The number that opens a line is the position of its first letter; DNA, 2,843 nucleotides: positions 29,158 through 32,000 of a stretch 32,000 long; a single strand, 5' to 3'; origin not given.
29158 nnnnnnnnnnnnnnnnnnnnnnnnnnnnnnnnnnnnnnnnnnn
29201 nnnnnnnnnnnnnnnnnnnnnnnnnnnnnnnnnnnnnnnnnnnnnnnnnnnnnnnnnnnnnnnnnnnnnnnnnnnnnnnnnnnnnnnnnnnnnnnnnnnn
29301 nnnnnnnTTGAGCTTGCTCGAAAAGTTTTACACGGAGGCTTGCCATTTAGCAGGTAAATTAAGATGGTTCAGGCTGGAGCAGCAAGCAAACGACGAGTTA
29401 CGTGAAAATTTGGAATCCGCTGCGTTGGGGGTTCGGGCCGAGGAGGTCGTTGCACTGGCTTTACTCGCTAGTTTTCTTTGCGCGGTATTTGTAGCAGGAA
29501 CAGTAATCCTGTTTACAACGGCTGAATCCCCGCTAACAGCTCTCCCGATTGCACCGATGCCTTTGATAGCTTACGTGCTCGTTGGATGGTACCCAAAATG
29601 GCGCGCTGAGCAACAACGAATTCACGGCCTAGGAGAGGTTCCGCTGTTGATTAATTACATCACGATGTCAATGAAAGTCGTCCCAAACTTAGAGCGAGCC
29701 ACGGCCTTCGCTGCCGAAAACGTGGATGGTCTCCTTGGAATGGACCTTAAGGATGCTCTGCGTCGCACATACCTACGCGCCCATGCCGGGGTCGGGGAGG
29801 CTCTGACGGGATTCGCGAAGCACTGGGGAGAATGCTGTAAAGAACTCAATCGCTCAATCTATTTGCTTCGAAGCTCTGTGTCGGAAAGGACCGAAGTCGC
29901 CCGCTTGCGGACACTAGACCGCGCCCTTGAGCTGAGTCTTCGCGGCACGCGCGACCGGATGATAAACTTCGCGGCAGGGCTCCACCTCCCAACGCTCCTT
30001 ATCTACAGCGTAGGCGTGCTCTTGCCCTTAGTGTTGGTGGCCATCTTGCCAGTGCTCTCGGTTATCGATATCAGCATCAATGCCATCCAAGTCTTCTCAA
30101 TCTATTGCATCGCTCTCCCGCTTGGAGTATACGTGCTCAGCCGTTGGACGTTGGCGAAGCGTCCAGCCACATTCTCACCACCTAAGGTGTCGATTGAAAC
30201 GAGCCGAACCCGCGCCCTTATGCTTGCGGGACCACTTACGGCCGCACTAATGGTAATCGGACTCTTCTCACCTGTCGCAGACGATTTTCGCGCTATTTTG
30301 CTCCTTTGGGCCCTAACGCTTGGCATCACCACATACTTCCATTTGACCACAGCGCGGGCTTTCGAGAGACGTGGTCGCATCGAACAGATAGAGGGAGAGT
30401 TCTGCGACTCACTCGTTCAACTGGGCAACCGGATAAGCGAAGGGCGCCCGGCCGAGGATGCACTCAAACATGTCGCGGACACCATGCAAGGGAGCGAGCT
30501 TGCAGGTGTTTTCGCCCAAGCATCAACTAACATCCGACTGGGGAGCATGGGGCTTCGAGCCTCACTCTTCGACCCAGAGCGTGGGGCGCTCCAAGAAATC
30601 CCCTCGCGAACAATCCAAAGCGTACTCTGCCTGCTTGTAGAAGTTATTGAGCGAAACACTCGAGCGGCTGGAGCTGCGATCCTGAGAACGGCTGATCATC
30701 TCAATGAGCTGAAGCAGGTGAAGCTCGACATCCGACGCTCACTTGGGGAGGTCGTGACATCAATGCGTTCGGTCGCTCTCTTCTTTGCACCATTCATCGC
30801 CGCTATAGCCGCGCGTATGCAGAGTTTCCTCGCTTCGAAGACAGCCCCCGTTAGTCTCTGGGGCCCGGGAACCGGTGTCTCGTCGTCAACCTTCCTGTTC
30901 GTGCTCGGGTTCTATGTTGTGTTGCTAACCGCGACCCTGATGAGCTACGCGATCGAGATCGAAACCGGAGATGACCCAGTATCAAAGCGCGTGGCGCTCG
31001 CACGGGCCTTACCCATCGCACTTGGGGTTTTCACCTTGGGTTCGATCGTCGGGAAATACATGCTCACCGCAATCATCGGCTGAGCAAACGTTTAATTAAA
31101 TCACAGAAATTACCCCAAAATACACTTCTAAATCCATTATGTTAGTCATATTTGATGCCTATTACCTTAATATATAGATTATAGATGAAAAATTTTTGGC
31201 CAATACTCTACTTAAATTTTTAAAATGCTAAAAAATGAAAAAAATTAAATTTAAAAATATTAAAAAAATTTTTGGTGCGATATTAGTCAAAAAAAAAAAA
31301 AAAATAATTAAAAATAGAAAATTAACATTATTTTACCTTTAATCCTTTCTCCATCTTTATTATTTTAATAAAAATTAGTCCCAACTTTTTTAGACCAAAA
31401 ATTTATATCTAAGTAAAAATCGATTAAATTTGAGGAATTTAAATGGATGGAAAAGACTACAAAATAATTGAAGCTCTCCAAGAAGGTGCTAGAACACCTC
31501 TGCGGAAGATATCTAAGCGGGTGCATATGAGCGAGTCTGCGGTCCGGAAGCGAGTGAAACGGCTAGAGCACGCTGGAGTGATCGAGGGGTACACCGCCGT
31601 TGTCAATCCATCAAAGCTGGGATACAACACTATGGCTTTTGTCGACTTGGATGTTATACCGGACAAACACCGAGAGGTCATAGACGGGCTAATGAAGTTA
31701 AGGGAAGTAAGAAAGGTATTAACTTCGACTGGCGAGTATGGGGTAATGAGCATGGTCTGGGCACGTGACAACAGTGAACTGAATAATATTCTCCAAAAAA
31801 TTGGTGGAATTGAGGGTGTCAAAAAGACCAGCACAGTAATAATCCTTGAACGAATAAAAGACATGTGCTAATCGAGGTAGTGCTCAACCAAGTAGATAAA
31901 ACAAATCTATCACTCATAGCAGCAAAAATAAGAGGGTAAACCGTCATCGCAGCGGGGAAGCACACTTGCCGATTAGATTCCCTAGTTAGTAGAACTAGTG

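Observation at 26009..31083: Pilin-less five-gene operon: FlaI/PilB-type ATPase, FlaJ/TadC-type platform and three unassignable helical or coiled-coil proteins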

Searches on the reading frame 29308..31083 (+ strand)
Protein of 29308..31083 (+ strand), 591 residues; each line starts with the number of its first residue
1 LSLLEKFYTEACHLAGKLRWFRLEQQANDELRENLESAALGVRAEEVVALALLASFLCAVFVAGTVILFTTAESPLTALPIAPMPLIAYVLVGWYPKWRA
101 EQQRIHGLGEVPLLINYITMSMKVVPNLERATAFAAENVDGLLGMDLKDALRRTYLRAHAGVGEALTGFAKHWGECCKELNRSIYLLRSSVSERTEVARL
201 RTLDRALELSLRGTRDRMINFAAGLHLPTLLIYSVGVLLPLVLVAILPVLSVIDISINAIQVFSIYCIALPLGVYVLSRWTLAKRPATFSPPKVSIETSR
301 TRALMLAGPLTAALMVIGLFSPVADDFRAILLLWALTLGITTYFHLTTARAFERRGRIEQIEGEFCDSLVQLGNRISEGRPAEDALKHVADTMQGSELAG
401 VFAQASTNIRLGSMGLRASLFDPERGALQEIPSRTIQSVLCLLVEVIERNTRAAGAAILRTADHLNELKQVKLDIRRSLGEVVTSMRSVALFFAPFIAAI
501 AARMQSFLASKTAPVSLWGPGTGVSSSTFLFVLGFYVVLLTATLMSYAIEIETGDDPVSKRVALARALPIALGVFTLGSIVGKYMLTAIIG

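Call 3: search_protein_families(library=pfam, proteins=[window:29308-31083:+], max_evalue=1)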
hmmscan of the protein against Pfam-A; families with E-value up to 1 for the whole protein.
window:29308-31083:+ (591 aa): 1 family
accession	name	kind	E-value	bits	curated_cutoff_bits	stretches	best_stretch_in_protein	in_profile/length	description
PF00482.28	T2SSF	-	9.5e-06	26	25.2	1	372-500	5-123/125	Type II secretion system (T2SS), protein F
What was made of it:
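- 29308..31083 (+): O5, 591-aa polytopic platform protein of TadC/ArlJ/PilC type, with 8-9 TM segments and two cytoplasmic domains. Pfam T2SSF 9.5e-6, 26.0 bits against a 25.2 cut-off (call 3).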

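Call 4: search_protein_families(library=ncbifam, proteins=[window:29308-31083:+], max_evalue=1)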
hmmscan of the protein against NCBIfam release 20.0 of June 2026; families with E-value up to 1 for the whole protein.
window:29308-31083:+ (591 aa): 2 families
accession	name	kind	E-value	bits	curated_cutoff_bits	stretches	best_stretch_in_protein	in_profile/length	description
NF004704.2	PRK06041.1-2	equivalog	0.032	12.9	550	1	40-122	6-91/555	archaellar assembly protein ArlJ/FlaJ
NF045514.1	glycotran_HepC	equivalog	0.17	11.2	140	0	171-195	82-106/220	heterocyst development glycosyltransferase HepC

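Call 66: find_encoding_contigs(protein=window:29308-31083:+, flank=10000, max_places=2)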
Protein window:29308-31083:+ (591 aa): no gene with exactly this product is on record in the collection.

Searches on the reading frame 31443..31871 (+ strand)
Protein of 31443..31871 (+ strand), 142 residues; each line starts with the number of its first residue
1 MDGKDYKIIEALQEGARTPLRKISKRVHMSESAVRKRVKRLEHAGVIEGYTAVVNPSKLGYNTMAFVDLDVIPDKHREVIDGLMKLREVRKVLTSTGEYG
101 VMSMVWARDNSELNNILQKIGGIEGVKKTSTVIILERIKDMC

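Call 52: search_protein_families(library=pfam, proteins=[window:31443-31871:+], max_evalue=0.001)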
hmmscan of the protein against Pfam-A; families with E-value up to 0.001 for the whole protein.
window:31443-31871:+ (142 aa): 7 families
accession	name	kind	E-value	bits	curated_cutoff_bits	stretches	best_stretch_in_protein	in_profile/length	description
PF13404.12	HTH_AsnC-type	-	7.1e-16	58.2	27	1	1-42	1-42/42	AsnC-type helix-turn-helix domain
PF13412.12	HTH_24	-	9.8e-14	51.1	21.9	1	1-48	1-48/48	Winged helix-turn-helix DNA-binding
PF01037.27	AsnC_trans_reg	-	2.4e-12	47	25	1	70-136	4-72/73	Lrp/AsnC ligand binding domain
PF22482.2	AsnC_trans_reg_3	-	0.00022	21.7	24.4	1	67-139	11-87/95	PF0864 C-terminal dimeric alpha+beta barrel domain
PF25212.1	HVO_A0114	-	0.00039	20.6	27.6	1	4-48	23-67/84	HVO_A0114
PF08279.18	HTH_11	-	0.00051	20.3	25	0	7-47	4-46/55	HTH domain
PF09339.16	HTH_IclR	-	0.00069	19.8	22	0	7-48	7-49/52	IclR helix-turn-helix domain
